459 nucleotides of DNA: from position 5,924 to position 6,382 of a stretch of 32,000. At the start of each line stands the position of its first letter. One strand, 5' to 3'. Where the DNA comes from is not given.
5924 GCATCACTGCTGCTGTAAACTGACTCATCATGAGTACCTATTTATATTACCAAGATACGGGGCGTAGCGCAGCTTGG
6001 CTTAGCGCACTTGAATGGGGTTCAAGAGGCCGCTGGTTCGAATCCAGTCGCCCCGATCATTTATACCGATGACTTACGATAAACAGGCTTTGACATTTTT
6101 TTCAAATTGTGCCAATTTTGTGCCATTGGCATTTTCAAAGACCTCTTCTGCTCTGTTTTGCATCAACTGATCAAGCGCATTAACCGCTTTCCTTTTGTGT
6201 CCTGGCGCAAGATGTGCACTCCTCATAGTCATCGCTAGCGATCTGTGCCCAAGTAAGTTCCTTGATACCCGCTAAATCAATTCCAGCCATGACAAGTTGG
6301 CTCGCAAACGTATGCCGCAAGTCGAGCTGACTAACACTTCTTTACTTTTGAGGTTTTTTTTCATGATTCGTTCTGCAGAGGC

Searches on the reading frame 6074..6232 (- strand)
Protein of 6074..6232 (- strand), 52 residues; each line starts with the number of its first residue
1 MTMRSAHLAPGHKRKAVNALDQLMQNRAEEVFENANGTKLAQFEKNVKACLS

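Call 51: search_protein_families(library=ncbifam, proteins=[window:6074-6232:-], max_evalue=0.001)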
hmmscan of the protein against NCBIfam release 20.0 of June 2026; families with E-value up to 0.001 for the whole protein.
window:6074-6232:- (52 aa): 0 families
